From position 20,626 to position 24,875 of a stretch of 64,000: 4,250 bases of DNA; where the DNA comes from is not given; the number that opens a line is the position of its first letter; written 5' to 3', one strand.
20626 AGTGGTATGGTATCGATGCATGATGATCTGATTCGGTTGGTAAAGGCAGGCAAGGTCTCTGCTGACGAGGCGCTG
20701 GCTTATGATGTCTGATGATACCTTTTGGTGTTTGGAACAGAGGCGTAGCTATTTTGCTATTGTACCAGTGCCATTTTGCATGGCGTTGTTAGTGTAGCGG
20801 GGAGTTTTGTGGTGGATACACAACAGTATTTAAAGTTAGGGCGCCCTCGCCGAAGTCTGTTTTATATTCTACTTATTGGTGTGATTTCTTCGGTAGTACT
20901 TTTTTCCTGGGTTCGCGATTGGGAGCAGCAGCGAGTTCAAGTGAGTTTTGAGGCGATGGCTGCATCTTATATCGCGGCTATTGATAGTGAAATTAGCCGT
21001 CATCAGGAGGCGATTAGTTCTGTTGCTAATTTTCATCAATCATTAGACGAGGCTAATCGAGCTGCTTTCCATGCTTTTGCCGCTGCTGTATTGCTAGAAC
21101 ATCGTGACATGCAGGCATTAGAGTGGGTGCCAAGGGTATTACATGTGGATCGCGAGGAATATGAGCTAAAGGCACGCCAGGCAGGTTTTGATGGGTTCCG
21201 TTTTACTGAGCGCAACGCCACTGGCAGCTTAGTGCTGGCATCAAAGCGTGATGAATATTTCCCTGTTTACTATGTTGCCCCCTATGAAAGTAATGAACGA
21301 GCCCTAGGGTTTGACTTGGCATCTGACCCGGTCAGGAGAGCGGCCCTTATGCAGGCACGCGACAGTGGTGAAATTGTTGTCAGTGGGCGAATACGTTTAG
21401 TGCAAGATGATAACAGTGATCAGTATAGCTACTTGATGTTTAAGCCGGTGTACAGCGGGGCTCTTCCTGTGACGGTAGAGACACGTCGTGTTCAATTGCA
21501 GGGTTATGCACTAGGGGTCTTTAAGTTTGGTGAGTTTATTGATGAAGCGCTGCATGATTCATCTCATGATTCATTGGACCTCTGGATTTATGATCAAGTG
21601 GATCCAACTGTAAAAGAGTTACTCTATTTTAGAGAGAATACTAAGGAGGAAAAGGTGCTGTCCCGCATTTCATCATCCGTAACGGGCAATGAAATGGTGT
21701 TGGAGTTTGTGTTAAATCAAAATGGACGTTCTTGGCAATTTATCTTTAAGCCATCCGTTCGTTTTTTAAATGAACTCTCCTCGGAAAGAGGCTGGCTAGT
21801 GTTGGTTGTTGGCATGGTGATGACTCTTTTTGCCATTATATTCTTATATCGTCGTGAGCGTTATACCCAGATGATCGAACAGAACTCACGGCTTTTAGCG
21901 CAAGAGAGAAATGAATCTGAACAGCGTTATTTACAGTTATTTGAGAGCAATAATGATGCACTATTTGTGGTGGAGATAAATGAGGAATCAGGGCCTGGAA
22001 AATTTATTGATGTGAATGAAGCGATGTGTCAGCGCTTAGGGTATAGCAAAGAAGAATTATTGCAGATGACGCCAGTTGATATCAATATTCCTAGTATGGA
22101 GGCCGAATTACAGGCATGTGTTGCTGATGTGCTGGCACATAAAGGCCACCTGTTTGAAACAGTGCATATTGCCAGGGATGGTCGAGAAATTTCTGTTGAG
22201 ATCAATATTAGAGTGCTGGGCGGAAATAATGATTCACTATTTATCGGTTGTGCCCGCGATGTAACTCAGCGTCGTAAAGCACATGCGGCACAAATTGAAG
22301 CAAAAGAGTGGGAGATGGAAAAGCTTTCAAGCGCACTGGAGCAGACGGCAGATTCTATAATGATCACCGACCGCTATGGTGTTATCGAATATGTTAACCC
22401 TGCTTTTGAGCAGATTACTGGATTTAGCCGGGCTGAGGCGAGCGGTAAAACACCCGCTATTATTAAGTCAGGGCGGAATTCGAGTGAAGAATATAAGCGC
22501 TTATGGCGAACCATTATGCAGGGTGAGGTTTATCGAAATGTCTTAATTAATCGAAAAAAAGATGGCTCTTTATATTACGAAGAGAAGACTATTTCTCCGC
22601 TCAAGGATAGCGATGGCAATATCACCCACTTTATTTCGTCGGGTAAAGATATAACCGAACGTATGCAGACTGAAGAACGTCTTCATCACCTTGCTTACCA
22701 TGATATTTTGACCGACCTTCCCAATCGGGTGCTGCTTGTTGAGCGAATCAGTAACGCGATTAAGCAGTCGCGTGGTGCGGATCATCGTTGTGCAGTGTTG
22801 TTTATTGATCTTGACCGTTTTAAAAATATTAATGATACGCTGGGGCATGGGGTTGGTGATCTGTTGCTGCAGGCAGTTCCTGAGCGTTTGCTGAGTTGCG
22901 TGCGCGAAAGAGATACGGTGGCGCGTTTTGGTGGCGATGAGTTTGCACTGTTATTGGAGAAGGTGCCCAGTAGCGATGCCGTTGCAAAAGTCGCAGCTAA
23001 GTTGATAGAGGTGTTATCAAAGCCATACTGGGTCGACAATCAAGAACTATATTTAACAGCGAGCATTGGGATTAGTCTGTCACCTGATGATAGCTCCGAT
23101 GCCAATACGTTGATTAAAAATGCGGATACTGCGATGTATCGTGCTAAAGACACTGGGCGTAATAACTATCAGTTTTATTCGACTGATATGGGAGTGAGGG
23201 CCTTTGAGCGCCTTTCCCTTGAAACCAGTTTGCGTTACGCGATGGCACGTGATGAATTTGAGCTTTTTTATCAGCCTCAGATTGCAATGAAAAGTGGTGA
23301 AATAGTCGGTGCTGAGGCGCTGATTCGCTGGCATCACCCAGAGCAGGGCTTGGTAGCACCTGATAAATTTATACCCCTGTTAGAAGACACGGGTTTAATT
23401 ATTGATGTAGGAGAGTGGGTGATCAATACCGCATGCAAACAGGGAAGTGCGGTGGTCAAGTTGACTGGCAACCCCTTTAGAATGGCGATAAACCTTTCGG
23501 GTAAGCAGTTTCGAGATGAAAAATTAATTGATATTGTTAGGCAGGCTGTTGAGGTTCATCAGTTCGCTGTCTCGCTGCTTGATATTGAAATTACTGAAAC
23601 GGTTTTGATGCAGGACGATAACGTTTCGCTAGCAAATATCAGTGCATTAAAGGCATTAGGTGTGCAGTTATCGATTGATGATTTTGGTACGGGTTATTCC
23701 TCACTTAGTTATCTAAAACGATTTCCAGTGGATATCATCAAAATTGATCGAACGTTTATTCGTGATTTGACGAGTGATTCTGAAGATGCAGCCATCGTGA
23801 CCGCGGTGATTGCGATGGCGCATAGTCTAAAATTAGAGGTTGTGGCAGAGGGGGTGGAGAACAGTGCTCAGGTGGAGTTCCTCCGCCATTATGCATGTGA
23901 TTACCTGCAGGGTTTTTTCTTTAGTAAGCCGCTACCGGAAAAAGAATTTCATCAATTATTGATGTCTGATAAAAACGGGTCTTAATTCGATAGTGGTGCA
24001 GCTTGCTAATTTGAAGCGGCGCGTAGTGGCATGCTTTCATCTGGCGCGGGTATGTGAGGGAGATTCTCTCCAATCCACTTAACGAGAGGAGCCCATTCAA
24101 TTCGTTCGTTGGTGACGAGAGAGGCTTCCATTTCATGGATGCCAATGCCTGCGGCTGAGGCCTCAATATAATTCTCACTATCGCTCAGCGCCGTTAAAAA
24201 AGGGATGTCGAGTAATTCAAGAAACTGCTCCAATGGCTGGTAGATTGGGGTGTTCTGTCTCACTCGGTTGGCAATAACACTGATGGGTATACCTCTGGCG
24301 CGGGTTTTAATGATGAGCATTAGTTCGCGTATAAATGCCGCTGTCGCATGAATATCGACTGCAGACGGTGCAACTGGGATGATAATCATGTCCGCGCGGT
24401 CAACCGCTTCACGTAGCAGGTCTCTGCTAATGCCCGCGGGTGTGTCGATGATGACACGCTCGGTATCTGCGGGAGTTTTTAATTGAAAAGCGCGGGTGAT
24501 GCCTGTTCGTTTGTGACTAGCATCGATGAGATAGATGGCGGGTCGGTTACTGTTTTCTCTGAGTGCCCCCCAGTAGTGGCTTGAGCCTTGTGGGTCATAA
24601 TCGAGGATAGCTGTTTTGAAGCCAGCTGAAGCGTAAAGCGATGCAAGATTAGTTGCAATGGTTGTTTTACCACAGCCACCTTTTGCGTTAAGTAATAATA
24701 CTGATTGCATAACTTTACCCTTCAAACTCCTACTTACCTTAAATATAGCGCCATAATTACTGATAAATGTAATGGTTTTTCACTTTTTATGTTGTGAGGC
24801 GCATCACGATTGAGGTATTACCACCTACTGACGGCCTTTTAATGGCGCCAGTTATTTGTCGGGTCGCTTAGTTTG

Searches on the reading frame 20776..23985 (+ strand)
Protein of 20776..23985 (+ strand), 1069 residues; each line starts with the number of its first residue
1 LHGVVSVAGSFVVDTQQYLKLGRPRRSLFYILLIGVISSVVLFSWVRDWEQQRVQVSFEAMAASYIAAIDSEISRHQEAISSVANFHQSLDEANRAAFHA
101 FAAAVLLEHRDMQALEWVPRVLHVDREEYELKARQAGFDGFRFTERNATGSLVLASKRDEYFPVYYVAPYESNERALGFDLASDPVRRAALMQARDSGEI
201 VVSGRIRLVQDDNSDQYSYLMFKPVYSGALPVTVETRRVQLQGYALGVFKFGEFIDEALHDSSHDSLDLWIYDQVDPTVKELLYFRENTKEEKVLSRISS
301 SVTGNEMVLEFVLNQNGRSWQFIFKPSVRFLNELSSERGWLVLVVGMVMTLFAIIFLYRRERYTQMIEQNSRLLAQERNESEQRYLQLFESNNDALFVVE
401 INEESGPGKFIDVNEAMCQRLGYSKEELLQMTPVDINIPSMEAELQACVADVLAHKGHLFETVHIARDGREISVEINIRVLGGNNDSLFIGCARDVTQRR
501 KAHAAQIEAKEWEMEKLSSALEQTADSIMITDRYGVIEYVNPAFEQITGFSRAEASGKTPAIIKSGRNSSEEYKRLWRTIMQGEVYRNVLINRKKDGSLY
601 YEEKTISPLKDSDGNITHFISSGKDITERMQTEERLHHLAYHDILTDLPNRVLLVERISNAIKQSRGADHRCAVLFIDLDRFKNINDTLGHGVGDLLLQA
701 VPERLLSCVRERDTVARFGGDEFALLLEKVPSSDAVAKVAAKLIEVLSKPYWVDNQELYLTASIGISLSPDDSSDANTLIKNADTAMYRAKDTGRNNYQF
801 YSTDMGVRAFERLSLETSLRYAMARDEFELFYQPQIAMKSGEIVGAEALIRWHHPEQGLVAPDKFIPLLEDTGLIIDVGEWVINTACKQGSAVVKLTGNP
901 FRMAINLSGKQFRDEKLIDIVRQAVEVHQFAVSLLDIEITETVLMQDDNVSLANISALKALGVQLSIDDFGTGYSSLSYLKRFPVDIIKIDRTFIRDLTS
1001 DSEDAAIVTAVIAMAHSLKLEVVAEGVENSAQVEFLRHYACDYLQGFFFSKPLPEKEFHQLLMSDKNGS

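Call 50: search_protein_families(library=pfam, proteins=[window:20776-23985:+], max_evalue=0.00001)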
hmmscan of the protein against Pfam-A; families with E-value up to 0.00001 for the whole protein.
window:20776-23985:+ (1069 aa): 8 families
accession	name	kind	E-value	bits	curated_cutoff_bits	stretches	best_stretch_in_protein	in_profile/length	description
PF00563.25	EAL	-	2.4e-78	263.2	31.3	1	818-1052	3-236/236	EAL domain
PF03924.19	CHASE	-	6.6e-53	179.7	25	1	92-284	2-189/189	CHASE domain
PF00990.26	GGDEF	-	8.6e-52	175.6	23.8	1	640-797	1-161/161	Diguanylate cyclase, GGDEF domain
PF13426.13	PAS_9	-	6.3e-27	94.3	27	2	526-628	2-103/103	PAS domain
PF00989.32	PAS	-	7.7e-24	84.3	22.6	1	516-626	2-113/113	PAS fold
PF08448.16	PAS_4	-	6.4e-21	75.1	23.1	1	521-629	1-108/110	PAS fold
PF13188.13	PAS_8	-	7.6e-17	61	21.8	2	515-555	1-41/65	PAS domain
PF08447.18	PAS_3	-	6.7e-13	49.2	25.6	1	538-621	2-87/89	PAS fold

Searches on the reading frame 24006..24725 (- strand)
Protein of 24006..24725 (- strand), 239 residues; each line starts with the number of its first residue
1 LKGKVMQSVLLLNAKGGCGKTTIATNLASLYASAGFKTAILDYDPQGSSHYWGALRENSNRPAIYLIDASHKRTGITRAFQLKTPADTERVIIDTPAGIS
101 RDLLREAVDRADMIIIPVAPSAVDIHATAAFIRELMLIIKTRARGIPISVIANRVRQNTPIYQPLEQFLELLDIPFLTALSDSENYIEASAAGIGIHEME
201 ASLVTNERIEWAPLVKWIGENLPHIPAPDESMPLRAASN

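Call 102: search_protein_families(library=pfam, proteins=[window:24006-24725:-], max_evalue=0.00001)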
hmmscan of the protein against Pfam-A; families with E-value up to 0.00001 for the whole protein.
window:24006-24725:- (239 aa): 5 families
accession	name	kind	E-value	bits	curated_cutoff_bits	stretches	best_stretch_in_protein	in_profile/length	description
PF01656.29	CbiA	-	9.6e-15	55.1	25.4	1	11-193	3-122/125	CobQ/CobB/MinD/ParA nucleotide binding domain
PF13614.12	AAA_31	-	1.3e-12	48.5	27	1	8-65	3-60/177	AAA domain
PF09140.17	MipZ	-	4.7e-09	36.4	20.7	1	9-127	3-138/262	ATPase MipZ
PF10609.15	ParA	-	4e-08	33.4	27.1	1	5-49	2-46/246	NUBPL iron-transfer P-loop NTPase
PF07015.17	VirC1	-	3.5e-07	30.2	24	1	6-157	1-152/231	VirC1 protein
